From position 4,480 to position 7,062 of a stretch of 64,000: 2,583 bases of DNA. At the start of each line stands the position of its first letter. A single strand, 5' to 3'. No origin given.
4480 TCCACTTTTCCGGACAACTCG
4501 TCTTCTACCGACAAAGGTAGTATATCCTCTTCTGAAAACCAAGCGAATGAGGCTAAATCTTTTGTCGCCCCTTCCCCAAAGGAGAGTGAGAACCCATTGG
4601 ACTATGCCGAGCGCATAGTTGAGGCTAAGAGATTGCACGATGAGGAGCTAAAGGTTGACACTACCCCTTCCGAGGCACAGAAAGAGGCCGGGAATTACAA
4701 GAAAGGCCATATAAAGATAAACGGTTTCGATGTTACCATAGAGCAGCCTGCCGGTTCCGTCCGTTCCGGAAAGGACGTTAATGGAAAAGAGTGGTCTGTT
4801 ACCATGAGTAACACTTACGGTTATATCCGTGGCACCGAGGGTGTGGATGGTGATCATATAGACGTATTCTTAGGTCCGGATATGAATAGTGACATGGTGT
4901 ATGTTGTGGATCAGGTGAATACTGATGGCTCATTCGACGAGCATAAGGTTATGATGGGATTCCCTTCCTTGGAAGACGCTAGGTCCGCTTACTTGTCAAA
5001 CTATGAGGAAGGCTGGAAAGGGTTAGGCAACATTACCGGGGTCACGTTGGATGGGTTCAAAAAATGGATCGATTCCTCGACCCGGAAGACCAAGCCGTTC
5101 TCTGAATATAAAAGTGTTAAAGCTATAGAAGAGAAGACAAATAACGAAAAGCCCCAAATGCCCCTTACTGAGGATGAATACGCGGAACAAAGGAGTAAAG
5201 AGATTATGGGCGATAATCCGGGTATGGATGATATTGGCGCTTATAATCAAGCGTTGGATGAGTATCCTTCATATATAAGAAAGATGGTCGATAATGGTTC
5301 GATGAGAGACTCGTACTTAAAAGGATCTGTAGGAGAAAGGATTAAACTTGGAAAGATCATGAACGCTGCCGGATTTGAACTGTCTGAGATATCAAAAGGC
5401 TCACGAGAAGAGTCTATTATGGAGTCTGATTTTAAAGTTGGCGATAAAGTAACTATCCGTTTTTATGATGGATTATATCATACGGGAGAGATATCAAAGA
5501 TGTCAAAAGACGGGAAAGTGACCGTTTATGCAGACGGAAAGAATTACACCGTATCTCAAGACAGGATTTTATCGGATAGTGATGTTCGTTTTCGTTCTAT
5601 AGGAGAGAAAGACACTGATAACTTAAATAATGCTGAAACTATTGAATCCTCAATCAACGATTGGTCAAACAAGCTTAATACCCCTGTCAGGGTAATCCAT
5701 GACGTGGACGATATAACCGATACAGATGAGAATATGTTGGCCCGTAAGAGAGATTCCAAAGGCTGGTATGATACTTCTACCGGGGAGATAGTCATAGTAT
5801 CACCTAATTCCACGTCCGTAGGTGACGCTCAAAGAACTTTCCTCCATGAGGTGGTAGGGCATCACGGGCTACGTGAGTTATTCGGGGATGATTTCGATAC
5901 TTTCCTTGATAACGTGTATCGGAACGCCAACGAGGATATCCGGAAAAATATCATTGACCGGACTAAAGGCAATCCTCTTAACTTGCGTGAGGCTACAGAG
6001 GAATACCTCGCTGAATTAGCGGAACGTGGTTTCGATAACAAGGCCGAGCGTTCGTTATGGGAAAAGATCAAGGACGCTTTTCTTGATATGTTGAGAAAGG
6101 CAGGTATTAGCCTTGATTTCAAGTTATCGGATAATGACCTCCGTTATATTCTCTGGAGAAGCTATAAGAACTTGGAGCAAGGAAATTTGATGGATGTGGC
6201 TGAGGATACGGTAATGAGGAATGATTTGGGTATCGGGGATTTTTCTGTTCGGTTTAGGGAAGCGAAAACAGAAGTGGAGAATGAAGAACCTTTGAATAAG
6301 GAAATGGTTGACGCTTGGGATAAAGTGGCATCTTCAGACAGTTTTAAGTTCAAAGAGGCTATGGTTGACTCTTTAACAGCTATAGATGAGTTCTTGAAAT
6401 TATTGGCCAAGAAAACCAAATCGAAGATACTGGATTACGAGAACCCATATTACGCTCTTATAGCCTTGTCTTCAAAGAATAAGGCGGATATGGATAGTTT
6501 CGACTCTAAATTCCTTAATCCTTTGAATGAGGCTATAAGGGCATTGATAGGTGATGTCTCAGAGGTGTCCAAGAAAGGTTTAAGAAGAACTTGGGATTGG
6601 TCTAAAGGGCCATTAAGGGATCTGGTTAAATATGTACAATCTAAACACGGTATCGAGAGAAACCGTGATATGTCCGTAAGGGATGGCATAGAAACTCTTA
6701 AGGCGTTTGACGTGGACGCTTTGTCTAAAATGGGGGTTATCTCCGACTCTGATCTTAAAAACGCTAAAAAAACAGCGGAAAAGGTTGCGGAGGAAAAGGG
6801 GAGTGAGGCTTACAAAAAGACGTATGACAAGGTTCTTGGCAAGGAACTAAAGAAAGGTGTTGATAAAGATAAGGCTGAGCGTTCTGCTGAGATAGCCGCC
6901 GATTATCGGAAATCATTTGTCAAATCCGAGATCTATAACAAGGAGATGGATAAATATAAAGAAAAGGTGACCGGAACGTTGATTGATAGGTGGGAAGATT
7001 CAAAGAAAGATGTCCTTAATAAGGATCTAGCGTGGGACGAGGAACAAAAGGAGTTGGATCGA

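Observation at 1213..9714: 2833-aa giant protein with an embedded inorganic-pyrophosphatase-like module and a zincin HExxH motif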

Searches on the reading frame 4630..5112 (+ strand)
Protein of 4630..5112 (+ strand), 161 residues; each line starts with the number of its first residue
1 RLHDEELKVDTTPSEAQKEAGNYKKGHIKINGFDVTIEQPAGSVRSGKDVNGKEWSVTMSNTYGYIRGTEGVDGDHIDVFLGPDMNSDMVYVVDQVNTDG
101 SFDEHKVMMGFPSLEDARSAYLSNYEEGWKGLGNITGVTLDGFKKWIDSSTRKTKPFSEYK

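Call 32: find_homologous_proteins(query=window:4630-5112:+, max_evalue=0.001)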
Query window:4630-5112:+ (161 aa): 226 proteins with E <= 0.001 among 242 candidates; the best 120 are listed.
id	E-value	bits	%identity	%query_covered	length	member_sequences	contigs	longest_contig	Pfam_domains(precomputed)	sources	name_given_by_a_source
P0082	2.4e-68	247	71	97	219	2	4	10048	PF18823.7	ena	-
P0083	8.2e-68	246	70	96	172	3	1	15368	PF18823.7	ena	-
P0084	2.4e-67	244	69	96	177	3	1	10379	PF18823.7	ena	-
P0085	5.2e-64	233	67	95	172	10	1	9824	PF18823.7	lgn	-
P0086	5.3e-64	233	67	96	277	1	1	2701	PF18823.7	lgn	-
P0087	1.1e-62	229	70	96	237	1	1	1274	PF18823.7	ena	-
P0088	1.5e-61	225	64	98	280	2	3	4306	PF18823.7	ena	-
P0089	7.6e-60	220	65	93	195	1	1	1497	PF18823.7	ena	-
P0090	1.2e-59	219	65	95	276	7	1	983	PF18823.7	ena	-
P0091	1.1e-58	216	64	90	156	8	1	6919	PF18823.7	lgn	-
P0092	1.1e-58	216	62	100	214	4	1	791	PF18823.7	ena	-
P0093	1.3e-58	216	62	95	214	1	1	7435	PF18823.7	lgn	-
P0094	1.3e-58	216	60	99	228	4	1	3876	PF18823.7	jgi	jgi:inorganic pyrophosphatase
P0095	1.3e-58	216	61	95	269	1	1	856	PF18823.7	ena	-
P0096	1.9e-58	215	63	94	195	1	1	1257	PF18823.7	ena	-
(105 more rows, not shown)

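Call 45: search_solved_structures(query=A3, max_evalue=10, show_alignments=3)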
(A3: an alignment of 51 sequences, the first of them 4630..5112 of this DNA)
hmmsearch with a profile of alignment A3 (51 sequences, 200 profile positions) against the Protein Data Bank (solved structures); distinct sequences matched with E-value up to 10: 31.
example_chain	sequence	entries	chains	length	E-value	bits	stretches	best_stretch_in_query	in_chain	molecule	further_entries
9b41_L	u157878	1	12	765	4.8e-47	163.3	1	44-175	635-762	gp19 Portal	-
4z70_A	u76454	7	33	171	0.016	18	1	46-98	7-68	Inorganic pyrophosphatase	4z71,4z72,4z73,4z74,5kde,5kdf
4ecp_A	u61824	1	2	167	0.016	18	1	50-98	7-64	Inorganic pyrophosphatase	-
1sxv_A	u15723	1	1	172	0.019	17.7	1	49-98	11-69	Inorganic pyrophosphatase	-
1wcf_A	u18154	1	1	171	0.02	17.7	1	49-98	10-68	INORGANIC PYROPHOSPHATASE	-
3i4q_A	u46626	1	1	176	0.024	17.4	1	79-99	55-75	APC40078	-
2au7_A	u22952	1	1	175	0.038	16.8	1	79-99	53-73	Inorganic pyrophosphatase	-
1faj_A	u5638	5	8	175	0.04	16.7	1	79-99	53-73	SOLUBLE INORGANIC PYROPHOSPHATASE | INORGANIC PYROPHOSPHATASE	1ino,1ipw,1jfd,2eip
1mjz_A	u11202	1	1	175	0.04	16.7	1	79-99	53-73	INORGANIC PYROPHOSPHATASE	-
1i40_A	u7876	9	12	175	0.04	16.7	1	79-99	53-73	INORGANIC PYROPHOSPHATASE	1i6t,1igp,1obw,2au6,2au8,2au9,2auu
4um4_A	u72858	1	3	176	0.04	16.7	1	79-99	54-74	INORGANIC PYROPHOSPHATASE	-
1mjw_A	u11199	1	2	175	0.041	16.7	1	79-99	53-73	INORGANIC PYROPHOSPHATASE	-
2uxs_A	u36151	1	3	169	0.042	16.6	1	51-98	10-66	INORGANIC PYROPHOSPHATASE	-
6n1c_A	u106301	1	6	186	0.045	16.5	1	79-99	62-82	Inorganic pyrophosphatase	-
5tea_A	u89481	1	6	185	0.11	15.2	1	79-109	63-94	Inorganic pyrophosphatase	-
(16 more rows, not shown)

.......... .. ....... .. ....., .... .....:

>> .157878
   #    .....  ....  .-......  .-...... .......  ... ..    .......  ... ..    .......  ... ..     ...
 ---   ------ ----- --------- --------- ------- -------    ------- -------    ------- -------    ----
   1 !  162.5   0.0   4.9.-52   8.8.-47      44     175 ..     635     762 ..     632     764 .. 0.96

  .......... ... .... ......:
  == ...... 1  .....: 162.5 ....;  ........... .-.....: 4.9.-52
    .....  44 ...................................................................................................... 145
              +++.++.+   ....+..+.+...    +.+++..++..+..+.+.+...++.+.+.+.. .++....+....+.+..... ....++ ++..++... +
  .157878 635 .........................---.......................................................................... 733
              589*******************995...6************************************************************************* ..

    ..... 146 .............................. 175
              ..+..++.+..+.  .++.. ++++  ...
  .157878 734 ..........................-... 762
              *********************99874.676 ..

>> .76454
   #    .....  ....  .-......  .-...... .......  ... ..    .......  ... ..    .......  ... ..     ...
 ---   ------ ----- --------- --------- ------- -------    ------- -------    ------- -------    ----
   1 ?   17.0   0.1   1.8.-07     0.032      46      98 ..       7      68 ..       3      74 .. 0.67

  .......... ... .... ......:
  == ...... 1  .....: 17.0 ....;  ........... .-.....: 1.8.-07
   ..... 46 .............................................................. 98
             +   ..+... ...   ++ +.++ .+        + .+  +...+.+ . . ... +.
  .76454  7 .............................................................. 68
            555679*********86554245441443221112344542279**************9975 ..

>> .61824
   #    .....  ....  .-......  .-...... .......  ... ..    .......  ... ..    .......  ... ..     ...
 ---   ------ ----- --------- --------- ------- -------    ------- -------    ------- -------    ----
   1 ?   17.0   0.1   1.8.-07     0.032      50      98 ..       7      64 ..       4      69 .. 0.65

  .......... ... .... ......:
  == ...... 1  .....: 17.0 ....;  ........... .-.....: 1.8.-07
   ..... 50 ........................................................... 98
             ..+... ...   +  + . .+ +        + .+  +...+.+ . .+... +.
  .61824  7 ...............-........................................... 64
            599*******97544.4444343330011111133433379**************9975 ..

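Call 51: predict_structure(alignment_id=A3)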
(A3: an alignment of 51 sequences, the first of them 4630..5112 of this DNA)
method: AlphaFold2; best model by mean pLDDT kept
length: 161 residues; sequences in the alignment: 51
mean_pLDDT: 94.6   pTM: 0.88
mean pLDDT of the five models: 94.6, 94.5, 94.3, 93.1, 93.0
residues with pLDDT >= 90: 141; 70-90: 20; 50-70: 0; < 50: 0
segments of 3 or more residues with pLDDT < 50: none
pLDDT, mean of each block of 10 residues (from residue 1): 95 92 95 97 93 94 96 91 96 97 97 98 94 98 93 91 72
secondary structure, 60 per line:
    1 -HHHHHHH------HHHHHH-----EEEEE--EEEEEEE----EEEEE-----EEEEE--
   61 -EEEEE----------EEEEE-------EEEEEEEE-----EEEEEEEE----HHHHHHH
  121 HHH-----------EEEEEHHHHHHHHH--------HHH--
elements in order: H2-8 H15-20 E26-30 E33-39 E44-48 E54-58 E62-66 E77-81 E89-96 E102-109 H114-123 E135-139 H140-148

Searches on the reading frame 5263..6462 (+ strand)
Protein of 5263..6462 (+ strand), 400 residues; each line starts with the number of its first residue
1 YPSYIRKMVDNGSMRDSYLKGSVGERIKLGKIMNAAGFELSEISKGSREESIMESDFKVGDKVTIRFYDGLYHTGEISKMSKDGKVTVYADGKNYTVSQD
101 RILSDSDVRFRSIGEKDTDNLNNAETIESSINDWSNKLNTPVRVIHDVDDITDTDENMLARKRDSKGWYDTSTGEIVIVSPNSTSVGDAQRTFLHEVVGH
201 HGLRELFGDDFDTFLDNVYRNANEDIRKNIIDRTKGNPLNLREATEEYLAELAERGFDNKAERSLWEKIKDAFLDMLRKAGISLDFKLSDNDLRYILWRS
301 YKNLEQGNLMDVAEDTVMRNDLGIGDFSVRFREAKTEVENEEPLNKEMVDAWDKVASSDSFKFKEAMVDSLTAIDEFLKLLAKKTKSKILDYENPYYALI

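Call 16: search_protein_families(library=pfam, proteins=[window:5263-6462:+], max_evalue=5)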
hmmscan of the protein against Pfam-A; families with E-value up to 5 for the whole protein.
window:5263-6462:+ (400 aa): 4 families
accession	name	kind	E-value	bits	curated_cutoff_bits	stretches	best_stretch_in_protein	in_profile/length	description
PF07524.19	Bromo_TP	-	0.039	14.4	24.6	0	363-389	24-51/77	Bromodomain associated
PF22639.1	Gp18_dom_I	-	0.06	13.7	27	1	55-87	13-46/93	Tail sheath protein Gp18-like domain I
PF15057.12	DUF4537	-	0.16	12.5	27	1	64-108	5-51/120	Domain of unknown function (DUF4537)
PF17916.6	LID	-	0.18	12.4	25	0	49-65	7-23/29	LIM interaction domain (LID)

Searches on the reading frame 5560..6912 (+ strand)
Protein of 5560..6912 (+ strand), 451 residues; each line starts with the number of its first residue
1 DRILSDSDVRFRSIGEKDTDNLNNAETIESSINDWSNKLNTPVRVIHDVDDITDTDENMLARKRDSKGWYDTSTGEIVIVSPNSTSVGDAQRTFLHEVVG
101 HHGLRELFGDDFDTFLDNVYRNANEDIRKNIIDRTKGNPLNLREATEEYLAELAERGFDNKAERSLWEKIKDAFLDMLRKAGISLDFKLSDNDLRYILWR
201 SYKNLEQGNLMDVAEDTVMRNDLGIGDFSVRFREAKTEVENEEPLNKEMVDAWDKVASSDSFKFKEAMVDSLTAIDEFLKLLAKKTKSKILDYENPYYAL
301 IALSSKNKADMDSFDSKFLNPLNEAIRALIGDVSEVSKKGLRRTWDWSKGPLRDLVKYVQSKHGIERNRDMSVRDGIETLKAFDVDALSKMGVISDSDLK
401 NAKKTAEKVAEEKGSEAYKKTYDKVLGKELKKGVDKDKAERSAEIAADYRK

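Call 24: find_homologous_proteins(query=window:5560-6912:+, max_evalue=0.001)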
Query window:5560-6912:+ (451 aa): 81 proteins with E <= 0.001 among 8000 candidates.
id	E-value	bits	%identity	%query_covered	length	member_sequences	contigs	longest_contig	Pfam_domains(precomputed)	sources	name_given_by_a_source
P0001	1.6e-128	447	92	49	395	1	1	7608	-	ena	-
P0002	4.3e-101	357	94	38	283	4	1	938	-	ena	-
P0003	8.5e-87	310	47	85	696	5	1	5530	-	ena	-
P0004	4.6e-76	275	96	30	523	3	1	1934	-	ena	-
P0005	3.8e-60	222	45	61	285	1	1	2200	-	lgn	-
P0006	1.6e-57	214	53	45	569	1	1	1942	PF18819.7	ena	-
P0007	1.7e-54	204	38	77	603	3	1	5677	-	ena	-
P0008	5.7e-54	202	49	45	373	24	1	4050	-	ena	-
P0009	1.8e-53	200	49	45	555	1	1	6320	-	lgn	-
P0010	2.7e-52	196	54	41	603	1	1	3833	-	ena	-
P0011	8.6e-52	195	36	80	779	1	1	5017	PF18819.7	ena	-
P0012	7.1e-50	188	52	41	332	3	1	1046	-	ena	-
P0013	1.8e-47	180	50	39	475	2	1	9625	-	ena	-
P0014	1.9e-47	180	48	41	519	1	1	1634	PF18819.7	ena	-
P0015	7.2e-46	175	36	74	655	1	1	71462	-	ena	-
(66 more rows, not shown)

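Call 29: search_solved_structures(query=A1, max_evalue=10, show_alignments=3)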
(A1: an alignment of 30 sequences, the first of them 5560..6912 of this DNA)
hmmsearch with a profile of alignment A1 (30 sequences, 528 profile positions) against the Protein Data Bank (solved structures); distinct sequences matched with E-value up to 10: 2.
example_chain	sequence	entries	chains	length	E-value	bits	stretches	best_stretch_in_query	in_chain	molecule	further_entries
7k7y_A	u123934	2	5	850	0.5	13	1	303-407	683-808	Botulinum neurotoxin type E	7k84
9czc_B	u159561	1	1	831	0.94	12.1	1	303-407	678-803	Bont/E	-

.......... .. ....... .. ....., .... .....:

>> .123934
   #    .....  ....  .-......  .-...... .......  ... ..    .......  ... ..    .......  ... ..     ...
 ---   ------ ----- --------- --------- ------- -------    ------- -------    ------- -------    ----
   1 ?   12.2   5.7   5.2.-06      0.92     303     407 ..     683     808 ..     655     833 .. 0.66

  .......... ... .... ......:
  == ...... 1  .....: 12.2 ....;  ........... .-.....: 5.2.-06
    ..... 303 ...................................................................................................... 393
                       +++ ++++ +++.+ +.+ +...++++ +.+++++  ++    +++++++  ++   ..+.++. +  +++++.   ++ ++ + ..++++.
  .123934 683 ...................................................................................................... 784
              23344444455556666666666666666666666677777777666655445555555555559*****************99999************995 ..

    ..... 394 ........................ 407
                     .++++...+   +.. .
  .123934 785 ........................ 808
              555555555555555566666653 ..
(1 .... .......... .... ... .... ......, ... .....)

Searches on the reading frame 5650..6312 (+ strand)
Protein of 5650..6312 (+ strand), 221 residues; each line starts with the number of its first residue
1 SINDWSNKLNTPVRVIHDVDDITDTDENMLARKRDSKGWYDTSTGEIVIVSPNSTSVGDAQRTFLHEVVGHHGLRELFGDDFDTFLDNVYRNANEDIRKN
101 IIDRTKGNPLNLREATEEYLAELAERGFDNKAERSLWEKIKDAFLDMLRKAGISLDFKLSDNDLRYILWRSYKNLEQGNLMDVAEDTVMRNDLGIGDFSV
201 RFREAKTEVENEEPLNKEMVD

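Call 36: predict_structure(alignment_id=A2)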
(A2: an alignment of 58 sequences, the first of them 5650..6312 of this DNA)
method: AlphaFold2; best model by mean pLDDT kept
length: 221 residues; sequences in the alignment: 58
mean_pLDDT: 89.4   pTM: 0.82
mean pLDDT of the five models: 89.4, 88.3, 87.8, 87.6, 87.5
residues with pLDDT >= 90: 176; 70-90: 19; 50-70: 13; < 50: 13
segments of 3 or more residues with pLDDT < 50: 209-221
pLDDT, mean of each block of 10 residues (from residue 1): 94 96 94 94 94 95 94 94 98 97 94 97 96 97 97 95 96 81 85 83 55 45 41
secondary structure, 60 per line:
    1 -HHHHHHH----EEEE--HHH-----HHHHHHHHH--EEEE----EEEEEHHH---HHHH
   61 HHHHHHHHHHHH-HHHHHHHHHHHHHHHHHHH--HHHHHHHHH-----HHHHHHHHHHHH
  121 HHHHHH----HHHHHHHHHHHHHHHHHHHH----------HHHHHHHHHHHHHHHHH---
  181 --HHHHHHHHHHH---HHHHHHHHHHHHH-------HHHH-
elements in order: H2-8 E13-16 H27-35 E38-41 E46-50 H57-72 H74-92 H95-103 H109-126 H131-150 H161-177 H183-193 H197-209 H217-220

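Call 83: fold_search(model_id=the predicted structure, library=viral)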
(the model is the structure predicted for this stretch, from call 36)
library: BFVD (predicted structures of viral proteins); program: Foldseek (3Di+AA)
matches with E <= 10: 185; with E <= 0.001: 10
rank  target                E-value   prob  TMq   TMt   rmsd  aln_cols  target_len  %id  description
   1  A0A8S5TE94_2          5.1e-28  1.00  0.88  0.17   8.9       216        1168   95  Type I restriction enzyme [Podoviridae sp. ctzXp5]
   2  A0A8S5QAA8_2          6.9e-10  1.00  0.45  0.08  14.5       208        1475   34  Type I restriction enzyme [Podoviridae sp. ctsfx1]
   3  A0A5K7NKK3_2          2.2e-06  1.00  0.50  0.13   5.4       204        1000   21  (no name in the UniProt tables at hand)
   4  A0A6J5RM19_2          2.4e-05  1.00  0.52  0.13   6.4       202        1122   20  Gene product 88 domain-containing protein [uncultured Caudovirales phage]
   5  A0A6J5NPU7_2          8.6e-05  1.00  0.51  0.12   5.5       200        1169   17  Helicase/UvrB, N-terminal [uncultured Caudovirales phage]
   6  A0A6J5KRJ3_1          2.1e-04  1.00  0.28  0.08  16.5       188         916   26  Large polyvalent protein associated domain-containing protein [uncultured Caudovirales phage]
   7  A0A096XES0            4.2e-04  1.00  0.41  0.20   7.8       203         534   18  Phage MuF C-terminal domain-containing protein [Escherichia phage phi191]
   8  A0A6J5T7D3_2          5.7e-04  1.00  0.28  0.06  13.2       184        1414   22  Large polyvalent protein associated domain-containing protein [uncultured Caudovirales phage]
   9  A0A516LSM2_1          8.3e-04  1.00  0.36  0.11  12.1       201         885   23  (no name in the UniProt tables at hand)
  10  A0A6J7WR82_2          9.2e-04  1.00  0.34  0.07  14.7       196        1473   26  Large polyvalent protein associated domain-containing protein [uncultured Caudovirales phage]
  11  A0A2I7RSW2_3          3.3e-03  0.98  0.28  0.08  25.0       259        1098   15  (no name in the UniProt tables at hand)
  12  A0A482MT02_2          8.8e-03  0.93  0.28  0.07  21.3       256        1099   15  Large polyvalent protein associated domain-containing protein [Escherichia phage PTXU04]
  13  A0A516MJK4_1          1.2e-02  0.96  0.29  0.08  12.6       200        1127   14  (no name in the UniProt tables at hand)
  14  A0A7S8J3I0            3.0e-02  0.60  0.23  0.09  16.4       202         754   18  (no name in the UniProt tables at hand)
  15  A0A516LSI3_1          6.5e-02  0.75  0.24  0.07  10.8       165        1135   18  (no name in the UniProt tables at hand)
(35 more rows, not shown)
